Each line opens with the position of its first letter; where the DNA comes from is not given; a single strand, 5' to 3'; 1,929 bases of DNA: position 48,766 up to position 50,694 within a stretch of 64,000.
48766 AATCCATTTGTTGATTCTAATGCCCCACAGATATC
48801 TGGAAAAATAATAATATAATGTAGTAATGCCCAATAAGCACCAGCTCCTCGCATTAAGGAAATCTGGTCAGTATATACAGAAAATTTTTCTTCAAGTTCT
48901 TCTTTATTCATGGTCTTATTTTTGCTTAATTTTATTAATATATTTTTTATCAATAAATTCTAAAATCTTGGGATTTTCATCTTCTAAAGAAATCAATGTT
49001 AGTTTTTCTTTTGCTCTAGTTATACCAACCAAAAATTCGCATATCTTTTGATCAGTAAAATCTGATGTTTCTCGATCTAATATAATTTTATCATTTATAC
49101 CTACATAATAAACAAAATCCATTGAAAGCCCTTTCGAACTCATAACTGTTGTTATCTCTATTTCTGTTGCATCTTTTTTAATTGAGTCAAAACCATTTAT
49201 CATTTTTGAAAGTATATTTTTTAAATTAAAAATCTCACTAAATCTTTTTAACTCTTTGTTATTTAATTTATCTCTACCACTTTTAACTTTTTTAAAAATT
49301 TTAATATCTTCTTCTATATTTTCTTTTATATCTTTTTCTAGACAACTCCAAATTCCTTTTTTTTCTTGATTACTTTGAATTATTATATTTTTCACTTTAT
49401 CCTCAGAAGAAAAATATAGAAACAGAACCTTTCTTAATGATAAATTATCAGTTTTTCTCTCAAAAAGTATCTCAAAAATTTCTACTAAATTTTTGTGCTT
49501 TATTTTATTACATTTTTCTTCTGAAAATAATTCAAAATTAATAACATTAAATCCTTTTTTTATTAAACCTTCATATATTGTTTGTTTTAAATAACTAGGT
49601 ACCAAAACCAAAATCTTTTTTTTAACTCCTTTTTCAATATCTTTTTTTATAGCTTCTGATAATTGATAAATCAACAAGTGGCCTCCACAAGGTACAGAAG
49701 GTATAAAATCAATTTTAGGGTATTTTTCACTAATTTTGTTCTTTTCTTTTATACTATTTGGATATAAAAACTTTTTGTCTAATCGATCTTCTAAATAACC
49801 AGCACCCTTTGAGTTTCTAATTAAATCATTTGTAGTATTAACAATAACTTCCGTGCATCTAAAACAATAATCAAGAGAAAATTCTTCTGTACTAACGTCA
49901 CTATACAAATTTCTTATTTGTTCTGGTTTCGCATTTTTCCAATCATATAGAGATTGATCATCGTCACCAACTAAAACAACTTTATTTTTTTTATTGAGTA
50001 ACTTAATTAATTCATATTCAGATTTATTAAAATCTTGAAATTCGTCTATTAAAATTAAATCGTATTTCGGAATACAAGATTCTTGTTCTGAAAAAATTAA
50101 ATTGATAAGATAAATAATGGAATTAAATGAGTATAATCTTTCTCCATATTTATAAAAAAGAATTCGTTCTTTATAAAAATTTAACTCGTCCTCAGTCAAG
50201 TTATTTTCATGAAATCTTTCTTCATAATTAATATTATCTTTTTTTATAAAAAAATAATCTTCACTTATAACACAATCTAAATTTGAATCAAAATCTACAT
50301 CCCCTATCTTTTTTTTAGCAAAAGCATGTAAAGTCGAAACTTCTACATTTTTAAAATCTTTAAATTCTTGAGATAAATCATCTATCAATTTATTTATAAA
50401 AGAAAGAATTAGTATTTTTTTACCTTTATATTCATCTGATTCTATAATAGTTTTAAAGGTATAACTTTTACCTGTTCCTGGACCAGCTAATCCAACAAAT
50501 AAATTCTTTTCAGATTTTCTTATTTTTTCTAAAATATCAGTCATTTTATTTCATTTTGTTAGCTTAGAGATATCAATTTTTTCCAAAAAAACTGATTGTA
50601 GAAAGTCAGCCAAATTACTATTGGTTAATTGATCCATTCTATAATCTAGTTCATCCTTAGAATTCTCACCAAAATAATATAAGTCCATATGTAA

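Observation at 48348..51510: Three-gene operon: AbiH-like protein, compact UvrD-like helicase and an unknown protein; a candidate novel phage-defence module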

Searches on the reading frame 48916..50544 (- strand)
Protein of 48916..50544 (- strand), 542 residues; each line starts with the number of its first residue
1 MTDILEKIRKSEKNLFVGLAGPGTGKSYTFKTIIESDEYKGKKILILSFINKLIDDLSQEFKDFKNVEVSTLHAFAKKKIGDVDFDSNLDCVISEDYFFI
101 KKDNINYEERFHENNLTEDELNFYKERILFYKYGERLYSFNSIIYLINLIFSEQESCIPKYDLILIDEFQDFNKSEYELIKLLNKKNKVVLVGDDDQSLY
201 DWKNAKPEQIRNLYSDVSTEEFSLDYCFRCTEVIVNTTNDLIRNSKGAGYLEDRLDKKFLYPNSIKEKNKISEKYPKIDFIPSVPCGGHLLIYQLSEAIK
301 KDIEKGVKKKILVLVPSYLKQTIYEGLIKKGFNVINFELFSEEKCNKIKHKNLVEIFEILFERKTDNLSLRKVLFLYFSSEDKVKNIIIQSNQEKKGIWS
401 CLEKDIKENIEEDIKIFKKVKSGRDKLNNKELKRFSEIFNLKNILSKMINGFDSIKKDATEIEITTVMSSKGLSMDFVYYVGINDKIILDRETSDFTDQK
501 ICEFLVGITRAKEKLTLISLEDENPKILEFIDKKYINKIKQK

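Call 3: search_protein_families(library=pfam, proteins=[window:48916-50544:-], max_evalue=0.01)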
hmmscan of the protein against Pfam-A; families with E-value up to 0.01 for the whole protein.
window:48916-50544:- (542 aa): 8 families
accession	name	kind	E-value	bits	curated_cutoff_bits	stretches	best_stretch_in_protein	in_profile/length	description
PF00580.27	UvrD-helicase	-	2.1e-23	83.8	23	2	107-217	176-270/271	UvrD/REP helicase N-terminal domain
PF13245.12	AAA_19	-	7.2e-18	65.5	25.1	1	12-200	10-131/134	AAA domain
PF13604.12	AAA_30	-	3.8e-08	33.7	27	1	4-197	9-127/191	AAA domain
PF01443.25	Viral_helicase1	-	1.3e-06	28.9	21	0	153-229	50-126/228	Viral superfamily 1 RNA helicase core domain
PF13361.12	UvrD_C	-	8e-06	25.9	25.6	1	99-519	164-347/350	UvrD-like helicase C-terminal domain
PF13086.12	AAA_11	-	0.0014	18.9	27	0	158-197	212-249/257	AAA domain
PF09848.15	SLFN-g3_helicase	-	0.0025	17.6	24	0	134-243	74-176/354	Schlafen group 3, DNA/RNA helicase domain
PF04851.21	ResIII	-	0.0042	17.5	22.5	1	3-187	14-153/164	Type III restriction enzyme, res subunit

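Call 4: search_protein_families(library=padloc, proteins=[window:48916-50544:-], max_evalue=0.01)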
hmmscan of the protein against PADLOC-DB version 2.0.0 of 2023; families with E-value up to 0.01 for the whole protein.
window:48916-50544:- (542 aa): 34 families (the best 25 are shown)
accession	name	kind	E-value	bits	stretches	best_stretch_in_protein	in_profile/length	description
PDLC00117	GajB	-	2.4e-29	100.3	2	160-247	218-307/604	UrvD helicase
PDLC03802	RTasHel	-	2.2e-28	97.5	2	11-246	17-277/675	DRT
PDLC00114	GajB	-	4.8e-25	86.2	1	139-244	190-301/635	UrvD helicase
PDLC00132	GajB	-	1e-24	85.2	3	113-247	167-304/625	UrvD helicase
PDLC00122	GajB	-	2.2e-23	80.9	1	4-533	8-483/502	UrvD helicase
PDLC00103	GajB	-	1.9e-22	77.9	1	106-522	154-579/612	UrvD helicase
PDLC00123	GajB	-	4.6e-22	76.3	1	10-520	14-508/540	UrvD helicase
PDLC00104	GajB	-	2e-20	71.1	2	10-225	13-230/574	UrvD helicase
PDLC00138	GajB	-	5.5e-18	63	1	159-245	219-307/581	UrvD helicase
PDLC00136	GajB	-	4.2e-16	57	1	164-241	210-288/570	UrvD helicase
PDLC00130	GajB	-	2.3e-15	53.9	1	100-243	145-291/589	UrvD helicase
PDLC00129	GajB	-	1.4e-14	51.6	1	93-481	155-531/594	UrvD helicase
PDLC00106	GajB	-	2.3e-14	50.8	1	159-248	204-294/577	UrvD helicase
PDLC00121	GajB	-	3.9e-14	50.1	1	161-244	203-285/565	UrvD helicase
PDLC00141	GajB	-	7.2e-14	49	1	109-243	114-251/572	UrvD helicase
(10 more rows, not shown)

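Call 20: find_homologous_proteins(query=window:48916-50544:-, max_evalue=1e-10)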
Query window:48916-50544:- (542 aa): 228 proteins with E <= 1e-10 among 8000 candidates; the best 120 are listed.
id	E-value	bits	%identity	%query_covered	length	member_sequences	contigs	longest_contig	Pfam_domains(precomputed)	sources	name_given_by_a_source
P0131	0.0e+0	1167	100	100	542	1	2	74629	PF01443.25,PF13604.13,PF13361.13,PF13245.13,PF00580.28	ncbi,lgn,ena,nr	ncbi:MAG: ATP-dependent helicase [Candidatus Pacebacteria bacterium]|nr:ATP-dependent helicase [Cand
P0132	3.9e-242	823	73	100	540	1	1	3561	PF01443.25,PF13604.13,PF13245.13,PF00580.28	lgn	-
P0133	2.0e-232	791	71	100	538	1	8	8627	PF01443.25,PF13604.13,PF13361.13,PF13245.13,PF00580.28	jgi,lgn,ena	-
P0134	8.3e-232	789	69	100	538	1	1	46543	PF01443.25,PF13604.13,PF13245.13,PF00580.28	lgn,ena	-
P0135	3.7e-231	786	71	99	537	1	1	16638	PF01443.25,PF13604.13,PF13245.13,PF00580.28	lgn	-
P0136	3.8e-222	757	68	99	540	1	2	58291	PF01443.25,PF13604.13,PF13361.13,PF13245.13,PF00580.28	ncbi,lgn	-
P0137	1.1e-220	752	68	100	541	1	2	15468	PF01443.25,PF13604.13,PF13245.13,PF00580.28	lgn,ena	-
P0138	5.5e-220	750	67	99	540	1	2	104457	PF01443.25,PF13604.13,PF13361.13,PF13245.13,PF00580.28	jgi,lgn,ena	jgi:superfamily I DNA/RNA helicase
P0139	2.1e-219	748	67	99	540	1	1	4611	PF01443.25,PF13604.13,PF13361.13,PF13245.13,PF00580.28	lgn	-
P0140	2.8e-219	747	67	99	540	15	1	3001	PF01443.25,PF13604.13,PF13361.13,PF13245.13,PF00580.28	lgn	-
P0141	1.4e-218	745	67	99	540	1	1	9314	PF01443.25,PF13604.13,PF13361.13,PF13245.13,PF00580.28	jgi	jgi:superfamily I DNA/RNA helicase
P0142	8.4e-218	742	66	99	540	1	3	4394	PF01443.25,PF13604.13,PF13361.13,PF13245.13,PF00580.28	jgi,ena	-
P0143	1.3e-217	742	67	99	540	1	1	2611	PF01443.25,PF13604.13,PF13361.13,PF13245.13,PF00580.28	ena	-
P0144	5.4e-217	740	67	99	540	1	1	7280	PF01443.25,PF13604.13,PF13361.13,PF13245.13,PF00580.28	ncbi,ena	-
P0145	6.2e-217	740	65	99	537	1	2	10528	PF01443.25,PF13604.13,PF13361.13,PF13245.13,PF00580.28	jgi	jgi:superfamily I DNA/RNA helicase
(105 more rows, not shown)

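Call 24: find_related_loci(query=A3, collection=genome_contigs, flank=6000)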
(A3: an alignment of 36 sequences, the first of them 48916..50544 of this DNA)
Query A3 (542 aa) in genome_contigs; peptide patterns used: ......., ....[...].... (x = any residue, [..] = any of these).
600 stretches matched a pattern (row limit reached: there are more); 417 encode a relative of the query (tblastn E <= 1e-3); the best 80 are kept; 80 distinct loci.
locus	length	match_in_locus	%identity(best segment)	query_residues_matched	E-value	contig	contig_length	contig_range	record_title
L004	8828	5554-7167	68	1-537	0e+0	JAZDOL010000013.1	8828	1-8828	MAG: bacterium isolate MEGAHIT-group-0.771 k141_12901983, whole genome shotgun sequence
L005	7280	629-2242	67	1-537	0e+0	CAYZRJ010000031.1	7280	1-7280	MAG TPA_asm: uncultured Candidatus Saccharibacteria bacterium isolate SRP062349_co1_296 genome assembly, contig: NODE_29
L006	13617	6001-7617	68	1-538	0e+0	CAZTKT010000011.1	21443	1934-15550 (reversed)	MAG TPA_asm: uncultured Candidatus Saccharibacteria bacterium isolate binchicken_co264_14 genome assembly, contig: NODE_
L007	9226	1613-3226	68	1-541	0e+0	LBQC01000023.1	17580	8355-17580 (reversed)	MAG: Candidatus Roizmanbacteria bacterium GW2011_GWA2_35_19 UR68_C0023, whole genome shotgun sequence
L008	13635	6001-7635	59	4-542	0e+0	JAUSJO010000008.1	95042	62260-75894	MAG: bacterium isolate E14_metabat.bin.303 E14_k141_1569342, whole genome shotgun sequence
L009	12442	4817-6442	54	1-540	0e+0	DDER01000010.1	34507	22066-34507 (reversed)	MAG TPA_asm: Candidatus Saccharibacteria bacterium UBA1949 UBA1949_contig_10022, whole genome shotgun sequence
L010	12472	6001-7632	57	1-539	0e+0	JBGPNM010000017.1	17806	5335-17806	MAG: Candidatus Saccharimonadia bacterium isolate OBJ_0618_7090110_214 k141_4836196_length_17806_cov_12.0000, whole geno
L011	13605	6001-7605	56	3-536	1e-176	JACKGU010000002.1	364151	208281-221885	MAG: Candidatus Nomurabacteria bacterium isolate HK-STAS-PATE-46 HK-STAS-PATE-46_2, whole genome shotgun sequence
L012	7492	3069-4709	52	4-540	8e-168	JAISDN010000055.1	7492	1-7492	MAG: Candidatus Nomurabacteria bacterium isolate Gx485_bin132 k119_4670112, whole genome shotgun sequence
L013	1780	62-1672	52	1-540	4e-178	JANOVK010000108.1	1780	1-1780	MAG: Chitinophagaceae bacterium isolate VAR_35_metabat_642 VAR_35_k141_5531594, whole genome shotgun sequence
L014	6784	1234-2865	49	3-537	1e-151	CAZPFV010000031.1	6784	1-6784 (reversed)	MAG TPA_asm: uncultured Candidatus Saccharibacteria bacterium isolate binchicken_co45_679 genome assembly, contig: NODE_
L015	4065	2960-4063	58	3-369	8e-125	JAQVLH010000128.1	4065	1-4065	MAG: Candidatus Nanoarchaeia archaeon isolate STF1_105 NODE_95593_length_4065_cov_2.674454_Sandtown_F1, whole genome sho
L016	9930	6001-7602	35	8-539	7e-79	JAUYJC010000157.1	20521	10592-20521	MAG: Deltaproteobacteria bacterium isolate C24_metabat.bin.121_sub C24_k141_737378, whole genome shotgun sequence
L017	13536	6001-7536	38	19-533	3e-75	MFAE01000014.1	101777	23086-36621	MAG: Candidatus Campbellbacteria bacterium RIFOXYC2_FULL_35_25 rifoxyc2_full_scaffold_64, whole genome shotgun sequence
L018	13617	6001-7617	34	2-540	1e-73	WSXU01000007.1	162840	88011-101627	MAG: Bacteroidetes bacterium isolate X3_MaxBin.031 scaffold_142, whole genome shotgun sequence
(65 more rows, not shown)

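Call 35: search_protein_families(library=pfam, alignment_id=A5, max_evalue=0.001)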
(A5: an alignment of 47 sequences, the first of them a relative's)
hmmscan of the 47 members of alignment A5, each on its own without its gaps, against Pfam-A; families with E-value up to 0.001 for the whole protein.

A. member 1, L005:212-532:+ (107 aa): 0 families

B. families by the number of members that match (of 47 scanned): 50 families (the first 25 are shown)
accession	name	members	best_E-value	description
PF07669.17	Eco57I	9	7.3e-34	Eco57I restriction-modification methylase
PF02384.22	N6_Mtase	8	8.5e-112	N-6 DNA Methylase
PF01420.25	Methylase_S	5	4.7e-34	Type I restriction modification DNA specificity domain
PF20473.4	MmeI_Mtase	4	6e-14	MmeI, DNA-methyltransferase domain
PF01170.24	UPF0020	4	8.4e-10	RMKL-like, methyltransferase domain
PF12161.14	HsdM_N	3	3.6e-21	HsdM N-terminal domain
PF01934.22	HepT-like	2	4.7e-29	Ribonuclease HepT-like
PF01381.28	HTH_3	2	4.1e-17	Helix-turn-helix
PF05175.20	MTS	2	6.8e-06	Methyltransferase small domain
PF13649.12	Methyltransf_25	2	0.00033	Methyltransferase domain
PF18135.7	Type_ISP_C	1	1.8e-70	Type ISP C-terminal specificity domain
PF15515.12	MvaI_BcnI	1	3e-66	MvaI/BcnI restriction endonuclease family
PF02826.25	2-Hacid_dh_C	1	1.3e-53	D-isomer specific 2-hydroxyacid dehydrogenase, NAD binding domain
PF12358.13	DUF3644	1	6.9e-51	Domain of unknown function (DUF3644)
PF01555.25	N6_N4_Mtase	1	2.9e-41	DNA methylase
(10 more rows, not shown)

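Call 36: search_protein_families(library=pfam, alignment_id=A6, max_evalue=0.001)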
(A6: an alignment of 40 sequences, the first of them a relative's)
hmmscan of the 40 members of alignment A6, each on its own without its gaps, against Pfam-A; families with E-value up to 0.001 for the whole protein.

A. member 1, L004:7212-7727:+ (172 aa): 0 families

B. families by the number of members that match (of 40 scanned): 40 families (the first 25 are shown)
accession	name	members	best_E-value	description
PF18766.7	SWI2_SNF2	4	7.4e-67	SWI2/SNF2 ATPase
PF04851.21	ResIII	4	1.1e-41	Type III restriction enzyme, res subunit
PF12705.13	PDDEXK_1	4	3.1e-14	PD-(D/E)XK nuclease superfamily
PF00270.35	DEAD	4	3.5e-11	DEAD/DEAH box helicase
PF22679.2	T1R_D3-like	3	3.7e-62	Type I restriction enzyme subunit R domain 3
PF04313.20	HSDR_N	3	3.9e-43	Type I restriction enzyme R protein N terminus (HSDR_N)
PF01930.23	Cas_Cas4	3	2.6e-05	Domain of unknown function DUF83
PF12008.13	EcoR124_C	2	1.5e-63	Type I restriction and modification enzyme - subunit R C terminal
PF02384.22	N6_Mtase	2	7.2e-63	N-6 DNA Methylase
PF11074.14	DUF2779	2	1e-37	Domain of unknown function(DUF2779)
PF13482.12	RNase_H_2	2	5.4e-25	RNase_H superfamily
PF12161.14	HsdM_N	2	2.4e-22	HsdM N-terminal domain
PF01909.29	NTP_transf_2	2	1.1e-20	Nucleotidyltransferase domain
PF18765.7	Polbeta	2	1.2e-13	Polymerase beta, Nucleotidyltransferase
PF07669.17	Eco57I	2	1.1e-07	Eco57I restriction-modification methylase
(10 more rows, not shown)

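Call 44: find_encoding_contigs(protein=P0132, flank=6000, max_places=3)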
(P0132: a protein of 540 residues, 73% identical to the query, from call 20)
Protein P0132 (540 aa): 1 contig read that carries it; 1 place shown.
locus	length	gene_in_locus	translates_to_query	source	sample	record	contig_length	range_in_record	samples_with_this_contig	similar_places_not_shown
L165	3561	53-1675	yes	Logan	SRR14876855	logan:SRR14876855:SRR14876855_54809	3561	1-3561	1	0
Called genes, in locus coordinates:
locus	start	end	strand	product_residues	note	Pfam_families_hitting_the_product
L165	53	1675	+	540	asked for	PF01443:Viral_helicase1 (faint), PF13245:AAA_19, PF13604:AAA_30 (weak), PF00580:UvrD-helicase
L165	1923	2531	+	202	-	PF27257:HI_0787_N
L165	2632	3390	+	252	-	-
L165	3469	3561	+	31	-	?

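Call 61: search_protein_families(library=ncbifam, proteins=[window:48916-50544:-], max_evalue=0.01)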
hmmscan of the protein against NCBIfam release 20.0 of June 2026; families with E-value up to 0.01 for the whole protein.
window:48916-50544:- (542 aa): 10 families
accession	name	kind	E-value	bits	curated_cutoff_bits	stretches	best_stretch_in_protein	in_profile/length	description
NF008743.0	PRK11773.1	equivalog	4.9e-26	91.3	965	2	160-247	213-302/720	DNA helicase II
TIGR01074.1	rep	equivalog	9.4e-26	90.2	951.45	2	142-246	184-294/668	DNA helicase Rep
TIGR01075.1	uvrD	equivalog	1.1e-23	83.5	1144.45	2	160-246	208-296/715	DNA helicase II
TIGR01073.1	pcrA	equivalog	9.2e-21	73.9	911.2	2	159-246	208-297/725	DNA helicase PcrA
NF008172.0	PRK10919.1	equivalog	2.3e-20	72.4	1168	2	160-265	207-312/673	DNA helicase Rep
TIGR00609.1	recB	equivalog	2.4e-14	52.5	696.05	2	50-276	258-488/1175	exodeoxyribonuclease V subunit beta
NF008276.0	PRK11054.1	equivalog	3.5e-09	35.7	543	1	154-244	424-518/684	DNA helicase IV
NF008128.0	PRK10876.1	equivalog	1.6e-05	22.8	1697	1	159-246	376-465/1181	exodeoxyribonuclease V subunit beta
TIGR01448.2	helicase_RecD2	equivalog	0.00018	19.8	500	0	154-197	402-446/713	SF1B family DNA helicase RecD2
TIGR01447.1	recD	equivalog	0.0042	15.7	310.15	0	159-197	261-300/597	exodeoxyribonuclease V subunit alpha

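Call 62: search_protein_families(library=phrogs, proteins=[window:48916-50544:-], max_evalue=0.01)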
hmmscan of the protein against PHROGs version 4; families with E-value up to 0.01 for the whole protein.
window:48916-50544:- (542 aa): 4 families
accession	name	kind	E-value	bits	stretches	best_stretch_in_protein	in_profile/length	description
phrog_1967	-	DNA, RNA and nucleotide metabolism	1.9e-43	150.1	2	100-530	293-679/776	DNA helicase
phrog_26395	-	unknown function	1.5e-05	26.1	1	137-189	17-68/75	-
phrog_6901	-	unknown function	0.0035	18.3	1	55-122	32-97/107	-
phrog_25205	-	unknown function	0.0042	16.4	0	160-213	183-236/607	-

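Call 65: search_solved_structures(query=A3, max_evalue=0.001)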
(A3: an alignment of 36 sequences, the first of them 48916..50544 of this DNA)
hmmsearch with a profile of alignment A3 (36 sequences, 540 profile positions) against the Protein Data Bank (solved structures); distinct sequences matched with E-value up to 0.001: 24.
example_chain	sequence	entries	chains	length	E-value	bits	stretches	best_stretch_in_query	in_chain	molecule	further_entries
1uaa_A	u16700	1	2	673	3.2e-22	82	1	19-246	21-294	PROTEIN (ATP-DEPENDENT DNA HELICASE REP.)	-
3lfu_A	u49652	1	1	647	6.3e-22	81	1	161-247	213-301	DNA helicase II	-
2is1_A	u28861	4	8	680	7.8e-22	80.7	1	161-247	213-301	DNA helicase II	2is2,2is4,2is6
1pjr_A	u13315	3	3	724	1.1e-19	73.7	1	8-248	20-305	PCRA | ATP-DEPENDENT HELICASE PCRA | HELICASE PCRA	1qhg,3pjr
4c2u_A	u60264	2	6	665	1.2e-17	66.9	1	136-248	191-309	DNA HELICASE II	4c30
4c2t_A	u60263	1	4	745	1.7e-17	66.4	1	136-248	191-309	DNA HELICASE II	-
2pjr_A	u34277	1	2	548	2.4e-17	65.9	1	8-248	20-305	PROTEIN (HELICASE PCRA)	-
1qhh_B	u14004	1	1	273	1e-14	57.2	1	140-248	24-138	PROTEIN (PCRA (SUBUNIT))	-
9dci_A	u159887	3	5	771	1.8e-12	49.8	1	160-246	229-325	ATP-dependent DNA helicase UvrD1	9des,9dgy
3u44_A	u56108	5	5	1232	7e-08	34.7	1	161-244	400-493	ATP-dependent helicase/nuclease subunit A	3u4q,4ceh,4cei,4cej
8iud_A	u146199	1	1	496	1.4e-07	33.7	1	107-242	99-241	Gabija protein GajB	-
8jqb_E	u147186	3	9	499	1.5e-07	33.6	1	107-242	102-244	Gabija protein GajB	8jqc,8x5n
8j4t_G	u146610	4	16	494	1.5e-07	33.6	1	107-242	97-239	Gabija protein GajB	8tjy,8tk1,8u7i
8sm3_B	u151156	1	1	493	1.5e-07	33.5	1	107-242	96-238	Gabija protein GajB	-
1w36_B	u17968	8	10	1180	5.7e-06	28.4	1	161-249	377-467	EXODEOXYRIBONUCLEASE V BETA CHAIN | RecBCD enzyme subunit RecB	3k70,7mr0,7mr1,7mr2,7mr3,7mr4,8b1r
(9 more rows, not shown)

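Call 86: find_related_loci(query=A3, collection=viral_contigs, flank=5000)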
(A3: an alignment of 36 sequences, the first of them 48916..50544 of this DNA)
Query A3 (542 aa) in viral_contigs; peptide patterns used: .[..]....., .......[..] (x = any residue, [..] = any of these).
600 stretches matched a pattern (row limit reached: there are more); 163 encode a relative of the query (tblastn E <= 1e-3); the best 80 are kept; 80 distinct loci.
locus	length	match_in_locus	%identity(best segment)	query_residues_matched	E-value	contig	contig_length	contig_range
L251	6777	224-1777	27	5-528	9e-40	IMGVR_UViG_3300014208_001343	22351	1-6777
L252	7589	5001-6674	22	19-516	5e-23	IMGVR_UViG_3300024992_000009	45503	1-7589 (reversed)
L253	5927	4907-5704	26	19-243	2e-16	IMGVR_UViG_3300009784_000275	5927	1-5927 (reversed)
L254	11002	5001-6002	24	19-308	5e-16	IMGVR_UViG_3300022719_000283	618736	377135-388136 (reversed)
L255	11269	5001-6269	26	131-519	5e-15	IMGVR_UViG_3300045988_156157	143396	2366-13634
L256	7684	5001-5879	26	19-282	7e-15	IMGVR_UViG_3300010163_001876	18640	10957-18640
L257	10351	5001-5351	34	135-245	2e-15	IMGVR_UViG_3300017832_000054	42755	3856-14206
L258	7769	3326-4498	22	19-397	4e-14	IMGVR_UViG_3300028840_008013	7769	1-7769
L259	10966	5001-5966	24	13-274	4e-14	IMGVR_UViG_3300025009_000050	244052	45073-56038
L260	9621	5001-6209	42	160-533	2e-13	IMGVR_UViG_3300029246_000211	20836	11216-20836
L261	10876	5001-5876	27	6-252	4e-13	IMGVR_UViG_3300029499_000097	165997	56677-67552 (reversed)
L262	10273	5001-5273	30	158-250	3e-13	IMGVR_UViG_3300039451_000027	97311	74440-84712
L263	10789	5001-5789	25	19-252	4e-13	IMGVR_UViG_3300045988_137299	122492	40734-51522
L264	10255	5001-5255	45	164-246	1e-12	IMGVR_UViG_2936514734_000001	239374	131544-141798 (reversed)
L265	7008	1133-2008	27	6-252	1e-12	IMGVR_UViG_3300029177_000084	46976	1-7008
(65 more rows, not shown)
